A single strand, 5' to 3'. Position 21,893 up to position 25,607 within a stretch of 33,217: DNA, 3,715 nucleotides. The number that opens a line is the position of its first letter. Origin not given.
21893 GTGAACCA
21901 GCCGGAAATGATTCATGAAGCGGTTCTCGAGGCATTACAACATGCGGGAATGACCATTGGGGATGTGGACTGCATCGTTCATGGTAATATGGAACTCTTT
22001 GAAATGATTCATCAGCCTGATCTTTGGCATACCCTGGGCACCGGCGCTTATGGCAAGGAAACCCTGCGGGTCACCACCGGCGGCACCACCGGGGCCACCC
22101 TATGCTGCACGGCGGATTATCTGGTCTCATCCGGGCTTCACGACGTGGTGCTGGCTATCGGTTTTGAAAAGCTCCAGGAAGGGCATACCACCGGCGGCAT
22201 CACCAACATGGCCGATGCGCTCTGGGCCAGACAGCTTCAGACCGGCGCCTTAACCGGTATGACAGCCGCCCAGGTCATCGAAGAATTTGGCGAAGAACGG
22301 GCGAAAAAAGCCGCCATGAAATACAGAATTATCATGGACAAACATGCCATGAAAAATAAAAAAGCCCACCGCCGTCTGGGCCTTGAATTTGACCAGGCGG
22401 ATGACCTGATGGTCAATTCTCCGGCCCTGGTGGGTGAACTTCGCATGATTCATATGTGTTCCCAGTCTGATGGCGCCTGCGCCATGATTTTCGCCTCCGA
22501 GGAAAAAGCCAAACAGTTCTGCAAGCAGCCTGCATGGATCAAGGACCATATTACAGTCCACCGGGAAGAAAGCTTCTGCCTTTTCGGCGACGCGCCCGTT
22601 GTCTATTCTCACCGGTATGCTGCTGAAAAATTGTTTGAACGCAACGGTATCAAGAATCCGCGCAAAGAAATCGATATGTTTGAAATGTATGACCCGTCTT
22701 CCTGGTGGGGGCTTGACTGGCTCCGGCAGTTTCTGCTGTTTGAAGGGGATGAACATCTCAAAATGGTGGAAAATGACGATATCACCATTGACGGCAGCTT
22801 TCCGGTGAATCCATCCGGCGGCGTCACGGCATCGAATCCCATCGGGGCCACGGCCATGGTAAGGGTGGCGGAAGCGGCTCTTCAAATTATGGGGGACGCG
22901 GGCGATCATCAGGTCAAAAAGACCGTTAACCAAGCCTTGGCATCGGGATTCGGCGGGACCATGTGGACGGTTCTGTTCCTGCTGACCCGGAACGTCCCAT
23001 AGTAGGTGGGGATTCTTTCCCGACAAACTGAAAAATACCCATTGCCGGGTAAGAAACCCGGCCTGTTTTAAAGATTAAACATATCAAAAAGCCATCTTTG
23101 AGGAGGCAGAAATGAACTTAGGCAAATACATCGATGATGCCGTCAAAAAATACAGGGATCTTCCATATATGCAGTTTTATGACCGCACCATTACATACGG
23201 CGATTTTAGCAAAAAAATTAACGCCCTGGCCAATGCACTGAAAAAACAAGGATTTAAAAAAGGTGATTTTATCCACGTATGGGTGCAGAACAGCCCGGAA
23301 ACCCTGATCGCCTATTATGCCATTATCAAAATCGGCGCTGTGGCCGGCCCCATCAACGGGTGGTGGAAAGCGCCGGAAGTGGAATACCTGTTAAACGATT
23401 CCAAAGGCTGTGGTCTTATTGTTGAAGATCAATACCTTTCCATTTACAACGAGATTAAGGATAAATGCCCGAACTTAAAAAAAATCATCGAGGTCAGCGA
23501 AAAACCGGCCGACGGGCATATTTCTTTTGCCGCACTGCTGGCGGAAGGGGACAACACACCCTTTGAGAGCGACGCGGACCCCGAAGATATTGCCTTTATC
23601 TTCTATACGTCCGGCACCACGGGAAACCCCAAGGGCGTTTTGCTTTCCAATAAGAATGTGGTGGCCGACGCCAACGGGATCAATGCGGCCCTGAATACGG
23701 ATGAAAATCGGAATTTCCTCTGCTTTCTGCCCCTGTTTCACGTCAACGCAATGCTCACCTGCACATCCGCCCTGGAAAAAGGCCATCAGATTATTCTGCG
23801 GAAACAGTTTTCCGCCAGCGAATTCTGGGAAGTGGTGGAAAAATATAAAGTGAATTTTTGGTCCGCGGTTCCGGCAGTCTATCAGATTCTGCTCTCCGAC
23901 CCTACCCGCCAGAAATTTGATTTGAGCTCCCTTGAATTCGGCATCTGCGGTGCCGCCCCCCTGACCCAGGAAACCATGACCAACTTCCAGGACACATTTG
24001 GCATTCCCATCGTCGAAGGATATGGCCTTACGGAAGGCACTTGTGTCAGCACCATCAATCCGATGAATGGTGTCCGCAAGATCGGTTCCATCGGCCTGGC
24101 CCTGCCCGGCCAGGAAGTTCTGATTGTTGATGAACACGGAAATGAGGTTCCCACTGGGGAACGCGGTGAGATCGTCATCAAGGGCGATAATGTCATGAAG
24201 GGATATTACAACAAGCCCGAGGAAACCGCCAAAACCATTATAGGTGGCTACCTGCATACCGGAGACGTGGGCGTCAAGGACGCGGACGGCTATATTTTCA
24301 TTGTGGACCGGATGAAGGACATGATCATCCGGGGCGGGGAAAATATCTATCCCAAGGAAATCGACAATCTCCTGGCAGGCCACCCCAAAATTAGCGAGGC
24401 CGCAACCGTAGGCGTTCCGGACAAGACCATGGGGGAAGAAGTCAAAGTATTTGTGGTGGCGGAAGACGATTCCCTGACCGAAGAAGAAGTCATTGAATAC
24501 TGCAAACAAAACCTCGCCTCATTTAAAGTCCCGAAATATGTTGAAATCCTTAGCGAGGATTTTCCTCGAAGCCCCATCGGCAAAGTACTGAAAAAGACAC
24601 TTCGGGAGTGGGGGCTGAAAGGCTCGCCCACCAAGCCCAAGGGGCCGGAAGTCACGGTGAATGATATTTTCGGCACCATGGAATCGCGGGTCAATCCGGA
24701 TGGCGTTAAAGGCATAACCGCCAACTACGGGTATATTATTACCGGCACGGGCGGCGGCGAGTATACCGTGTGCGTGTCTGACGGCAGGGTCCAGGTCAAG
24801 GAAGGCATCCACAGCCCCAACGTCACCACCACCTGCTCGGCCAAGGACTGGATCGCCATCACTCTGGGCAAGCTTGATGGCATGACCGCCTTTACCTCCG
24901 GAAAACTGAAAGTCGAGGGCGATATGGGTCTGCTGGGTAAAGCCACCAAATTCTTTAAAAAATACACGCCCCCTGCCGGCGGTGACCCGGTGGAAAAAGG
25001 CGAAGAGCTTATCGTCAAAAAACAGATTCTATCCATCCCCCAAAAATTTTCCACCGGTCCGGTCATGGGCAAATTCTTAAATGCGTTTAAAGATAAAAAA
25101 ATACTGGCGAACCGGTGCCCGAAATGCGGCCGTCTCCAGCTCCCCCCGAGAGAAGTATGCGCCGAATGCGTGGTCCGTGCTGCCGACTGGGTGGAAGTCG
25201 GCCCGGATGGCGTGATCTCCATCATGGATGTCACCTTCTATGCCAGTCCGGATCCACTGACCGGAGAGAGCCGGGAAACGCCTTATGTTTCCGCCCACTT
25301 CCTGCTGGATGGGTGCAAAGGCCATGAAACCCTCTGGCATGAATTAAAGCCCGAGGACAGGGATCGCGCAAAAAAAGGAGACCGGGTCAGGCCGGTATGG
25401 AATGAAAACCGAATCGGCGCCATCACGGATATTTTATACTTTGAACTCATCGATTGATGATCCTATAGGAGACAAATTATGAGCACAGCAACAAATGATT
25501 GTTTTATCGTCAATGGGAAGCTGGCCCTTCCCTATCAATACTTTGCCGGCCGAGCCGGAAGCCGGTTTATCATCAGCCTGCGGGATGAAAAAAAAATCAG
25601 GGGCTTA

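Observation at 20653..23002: Adjacent thiolase-fold proteins A and B have every canonical thiolase catalytic residue replaced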

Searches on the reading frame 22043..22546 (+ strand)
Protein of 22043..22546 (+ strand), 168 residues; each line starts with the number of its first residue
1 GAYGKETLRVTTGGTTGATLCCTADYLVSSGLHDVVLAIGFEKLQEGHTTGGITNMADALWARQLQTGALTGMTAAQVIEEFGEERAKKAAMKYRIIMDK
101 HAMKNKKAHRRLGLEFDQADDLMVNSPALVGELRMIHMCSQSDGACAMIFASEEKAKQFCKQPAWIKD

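Call 75: search_solved_structures(query=window:22043-22546:+, max_evalue=0.01, show_alignments=5)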
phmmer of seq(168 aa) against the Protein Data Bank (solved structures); distinct sequences matched with E-value up to 0.01: 5.
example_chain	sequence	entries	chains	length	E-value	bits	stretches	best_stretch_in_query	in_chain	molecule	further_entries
6esq_A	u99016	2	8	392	6.6e-09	39.5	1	9-162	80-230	acetoacetyl-CoA thiolase | Acetyl-CoA acetyltransferase thiolase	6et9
6hsj_A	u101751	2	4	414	4.8e-07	33.5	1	6-155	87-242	SCP2-thiolase (type-1)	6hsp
6hrv_A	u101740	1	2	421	5e-07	33.5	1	6-155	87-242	SCP2-thiolase (type-1)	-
4yzo_A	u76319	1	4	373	2.4e-06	31.2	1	7-167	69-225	Putative acyl-CoA acyltransferase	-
7yvy_A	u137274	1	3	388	0.0013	22.4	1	24-160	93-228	Acetyl-CoA acetyltransferase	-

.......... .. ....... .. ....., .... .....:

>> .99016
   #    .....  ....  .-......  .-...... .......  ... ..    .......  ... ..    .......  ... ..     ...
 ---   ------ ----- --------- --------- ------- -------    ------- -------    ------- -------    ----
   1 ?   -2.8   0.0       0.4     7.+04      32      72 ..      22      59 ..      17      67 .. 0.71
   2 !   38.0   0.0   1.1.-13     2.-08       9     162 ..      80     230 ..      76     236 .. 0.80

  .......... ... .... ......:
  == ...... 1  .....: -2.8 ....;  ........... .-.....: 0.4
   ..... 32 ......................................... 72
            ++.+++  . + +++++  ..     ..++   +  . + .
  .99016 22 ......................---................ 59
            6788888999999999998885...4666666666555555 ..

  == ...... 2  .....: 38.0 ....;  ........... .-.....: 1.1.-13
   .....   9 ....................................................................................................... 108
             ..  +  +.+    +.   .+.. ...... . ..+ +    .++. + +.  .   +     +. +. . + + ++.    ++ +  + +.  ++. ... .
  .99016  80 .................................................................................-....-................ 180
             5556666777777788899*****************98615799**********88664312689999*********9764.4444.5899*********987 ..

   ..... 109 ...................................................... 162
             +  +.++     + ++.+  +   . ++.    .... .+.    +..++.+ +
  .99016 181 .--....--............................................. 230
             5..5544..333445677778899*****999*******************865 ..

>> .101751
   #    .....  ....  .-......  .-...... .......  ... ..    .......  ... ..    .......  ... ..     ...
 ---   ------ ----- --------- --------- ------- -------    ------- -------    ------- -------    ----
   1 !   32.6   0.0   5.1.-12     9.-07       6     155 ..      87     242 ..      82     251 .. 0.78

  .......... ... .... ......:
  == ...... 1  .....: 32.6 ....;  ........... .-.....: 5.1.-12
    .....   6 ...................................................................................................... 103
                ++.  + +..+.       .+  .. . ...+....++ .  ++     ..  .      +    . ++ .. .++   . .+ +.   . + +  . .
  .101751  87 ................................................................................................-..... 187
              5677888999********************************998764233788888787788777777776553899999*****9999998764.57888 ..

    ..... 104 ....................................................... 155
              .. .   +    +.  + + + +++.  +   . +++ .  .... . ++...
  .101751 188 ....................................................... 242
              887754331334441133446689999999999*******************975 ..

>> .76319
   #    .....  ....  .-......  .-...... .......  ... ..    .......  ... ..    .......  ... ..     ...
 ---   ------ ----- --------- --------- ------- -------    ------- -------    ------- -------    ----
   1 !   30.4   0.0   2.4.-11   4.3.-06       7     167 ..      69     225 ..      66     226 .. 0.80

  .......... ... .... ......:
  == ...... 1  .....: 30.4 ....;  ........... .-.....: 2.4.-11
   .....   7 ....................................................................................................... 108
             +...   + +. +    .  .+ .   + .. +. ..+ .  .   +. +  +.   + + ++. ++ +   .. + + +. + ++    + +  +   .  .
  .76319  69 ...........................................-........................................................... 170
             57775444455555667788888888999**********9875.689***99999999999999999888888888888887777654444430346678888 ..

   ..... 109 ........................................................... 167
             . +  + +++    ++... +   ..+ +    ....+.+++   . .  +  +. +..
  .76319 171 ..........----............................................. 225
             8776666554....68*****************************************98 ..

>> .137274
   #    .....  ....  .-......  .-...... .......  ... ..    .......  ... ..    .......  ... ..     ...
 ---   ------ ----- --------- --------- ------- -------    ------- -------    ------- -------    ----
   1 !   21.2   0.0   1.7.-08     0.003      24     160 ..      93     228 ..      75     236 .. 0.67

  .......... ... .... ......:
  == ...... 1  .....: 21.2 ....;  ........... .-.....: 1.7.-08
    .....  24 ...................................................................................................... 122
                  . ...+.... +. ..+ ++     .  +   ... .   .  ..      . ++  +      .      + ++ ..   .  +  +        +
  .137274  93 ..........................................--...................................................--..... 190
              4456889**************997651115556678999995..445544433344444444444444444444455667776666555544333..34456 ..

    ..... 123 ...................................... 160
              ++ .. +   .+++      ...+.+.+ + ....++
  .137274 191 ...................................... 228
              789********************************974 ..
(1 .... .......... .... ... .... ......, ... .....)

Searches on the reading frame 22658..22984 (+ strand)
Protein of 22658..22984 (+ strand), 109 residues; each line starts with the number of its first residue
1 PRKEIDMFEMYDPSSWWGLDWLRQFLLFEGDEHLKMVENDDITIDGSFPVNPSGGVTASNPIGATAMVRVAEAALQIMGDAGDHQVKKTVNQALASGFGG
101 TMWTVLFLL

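Call 44: search_solved_structures(query=window:22658-22984:+, max_evalue=1, show_alignments=5)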
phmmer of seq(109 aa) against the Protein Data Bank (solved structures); distinct sequences matched with E-value up to 1: 21.
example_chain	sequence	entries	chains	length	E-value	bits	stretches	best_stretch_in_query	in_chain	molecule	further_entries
4yzo_A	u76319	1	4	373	4.3e-10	43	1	4-104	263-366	Putative acyl-CoA acyltransferase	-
7yvy_A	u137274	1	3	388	3.3e-09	40.2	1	3-102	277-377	Acetyl-CoA acetyltransferase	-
9myr_A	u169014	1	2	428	7.5e-07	32.6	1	29-102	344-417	Nonspecific lipid-transfer protein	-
6hsj_A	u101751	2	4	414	1.3e-06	31.8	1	5-105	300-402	SCP2-thiolase (type-1)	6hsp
6hrv_A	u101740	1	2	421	1.3e-06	31.8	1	5-105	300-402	SCP2-thiolase (type-1)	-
3zbl_A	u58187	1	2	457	5.1e-06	29.9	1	35-100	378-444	3-KETOACYL-COA THIOLASE-LIKE PROTEIN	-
3zbk_A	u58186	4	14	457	5.1e-06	29.9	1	35-100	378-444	3-KETOACYL-COA THIOLASE-LIKE PROTEIN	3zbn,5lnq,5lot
3zbg_A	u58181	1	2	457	5.3e-06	29.9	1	35-100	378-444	3-KETOACYL-COA THIOLASE-LIKE PROTEIN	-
7pxp_C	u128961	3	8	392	5.8e-06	29.7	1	3-101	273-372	Benzoylsuccinyl-CoA thiolase subunit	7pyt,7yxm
4bi9_A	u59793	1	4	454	3.5e-05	27.2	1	39-101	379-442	3-KETOACYL-COA THIOLASE, PUTATIVE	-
4bia_A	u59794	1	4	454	3.7e-05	27.1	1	39-101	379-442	3-KETOACYL-COA THIOLASE, PUTATIVE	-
5ab4_A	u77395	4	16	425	0.00029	24.3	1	34-101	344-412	SCP2-THIOLASE LIKE PROTEIN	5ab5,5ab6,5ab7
6esq_A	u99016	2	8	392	0.00058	23.3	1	4-106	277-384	acetoacetyl-CoA thiolase | Acetyl-CoA acetyltransferase thiolase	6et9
9vbo_E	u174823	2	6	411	0.013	18.9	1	3-104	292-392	3-oxoacyl-[acyl-carrier-protein (ACP)] synthase III domain protein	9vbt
4u4e_A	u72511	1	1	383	0.027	17.9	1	5-102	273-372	Thiolase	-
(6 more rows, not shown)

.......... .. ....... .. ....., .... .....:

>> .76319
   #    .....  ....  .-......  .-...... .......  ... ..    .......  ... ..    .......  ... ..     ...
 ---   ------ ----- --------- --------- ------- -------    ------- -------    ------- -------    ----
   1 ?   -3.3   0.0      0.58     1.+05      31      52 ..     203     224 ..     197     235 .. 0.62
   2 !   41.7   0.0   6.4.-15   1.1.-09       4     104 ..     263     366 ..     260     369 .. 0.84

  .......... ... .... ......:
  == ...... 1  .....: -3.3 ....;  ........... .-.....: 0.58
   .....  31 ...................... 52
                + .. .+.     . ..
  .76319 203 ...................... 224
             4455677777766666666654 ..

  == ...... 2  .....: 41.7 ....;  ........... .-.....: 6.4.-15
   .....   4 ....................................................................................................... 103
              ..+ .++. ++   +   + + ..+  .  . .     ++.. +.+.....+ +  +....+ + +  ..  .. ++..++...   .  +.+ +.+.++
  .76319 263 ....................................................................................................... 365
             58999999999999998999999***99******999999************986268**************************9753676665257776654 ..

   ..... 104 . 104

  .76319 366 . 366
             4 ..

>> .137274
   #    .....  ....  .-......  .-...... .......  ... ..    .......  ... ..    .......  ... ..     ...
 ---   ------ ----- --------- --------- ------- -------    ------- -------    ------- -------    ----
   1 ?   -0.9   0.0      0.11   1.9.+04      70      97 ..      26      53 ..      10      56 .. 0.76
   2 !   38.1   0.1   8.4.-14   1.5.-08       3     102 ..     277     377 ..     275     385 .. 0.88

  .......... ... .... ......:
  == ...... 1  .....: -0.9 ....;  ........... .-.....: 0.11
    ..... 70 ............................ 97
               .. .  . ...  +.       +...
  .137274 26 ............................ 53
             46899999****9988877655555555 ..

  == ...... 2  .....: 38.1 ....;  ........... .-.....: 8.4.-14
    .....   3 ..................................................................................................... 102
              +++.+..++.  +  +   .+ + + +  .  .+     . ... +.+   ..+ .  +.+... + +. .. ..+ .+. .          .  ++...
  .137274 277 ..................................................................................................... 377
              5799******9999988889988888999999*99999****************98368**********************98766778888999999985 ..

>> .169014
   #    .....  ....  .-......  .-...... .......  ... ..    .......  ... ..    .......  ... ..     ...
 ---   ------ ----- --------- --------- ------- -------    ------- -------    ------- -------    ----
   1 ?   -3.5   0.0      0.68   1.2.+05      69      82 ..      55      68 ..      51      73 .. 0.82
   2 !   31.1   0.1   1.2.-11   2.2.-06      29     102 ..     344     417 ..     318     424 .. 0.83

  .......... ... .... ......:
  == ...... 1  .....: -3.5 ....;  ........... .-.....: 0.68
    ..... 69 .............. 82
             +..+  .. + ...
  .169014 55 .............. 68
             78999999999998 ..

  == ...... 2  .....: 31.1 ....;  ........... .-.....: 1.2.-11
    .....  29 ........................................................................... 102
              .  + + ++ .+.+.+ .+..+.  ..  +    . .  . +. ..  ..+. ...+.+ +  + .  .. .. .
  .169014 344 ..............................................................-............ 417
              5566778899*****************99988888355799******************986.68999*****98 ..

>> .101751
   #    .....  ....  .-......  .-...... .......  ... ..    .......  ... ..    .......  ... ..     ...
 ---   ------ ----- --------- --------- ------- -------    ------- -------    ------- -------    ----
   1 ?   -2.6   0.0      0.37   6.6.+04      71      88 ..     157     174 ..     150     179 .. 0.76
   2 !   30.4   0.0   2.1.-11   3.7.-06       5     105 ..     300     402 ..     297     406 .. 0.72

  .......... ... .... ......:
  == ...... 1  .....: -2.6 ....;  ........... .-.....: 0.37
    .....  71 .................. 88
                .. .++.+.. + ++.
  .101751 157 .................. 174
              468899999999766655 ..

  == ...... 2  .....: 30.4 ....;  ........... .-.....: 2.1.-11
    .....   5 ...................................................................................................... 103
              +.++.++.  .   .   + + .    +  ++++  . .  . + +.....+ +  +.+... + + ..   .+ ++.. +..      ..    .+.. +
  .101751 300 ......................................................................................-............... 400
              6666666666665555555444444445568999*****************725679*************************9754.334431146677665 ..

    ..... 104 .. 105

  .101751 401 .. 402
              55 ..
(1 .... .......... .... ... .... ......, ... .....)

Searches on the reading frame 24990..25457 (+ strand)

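Call 69: search_protein_families(library=pfam, proteins=[window:24990-25457:+], max_evalue=0.01)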
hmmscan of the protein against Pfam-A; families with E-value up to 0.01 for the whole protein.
window:24990-25457:+ (155 aa): 2 families
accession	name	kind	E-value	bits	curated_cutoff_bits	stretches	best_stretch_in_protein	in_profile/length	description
PF12172.15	zf-ChsH2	-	8.6e-08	32.3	23.2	1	34-60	5-31/37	ChsH2, rubredoxin-like zinc ribbon domain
PF01796.24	OB_ChsH2_C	-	0.0012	19.2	27.1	1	67-137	1-64/65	ChsH2, C-terminal OB-fold domain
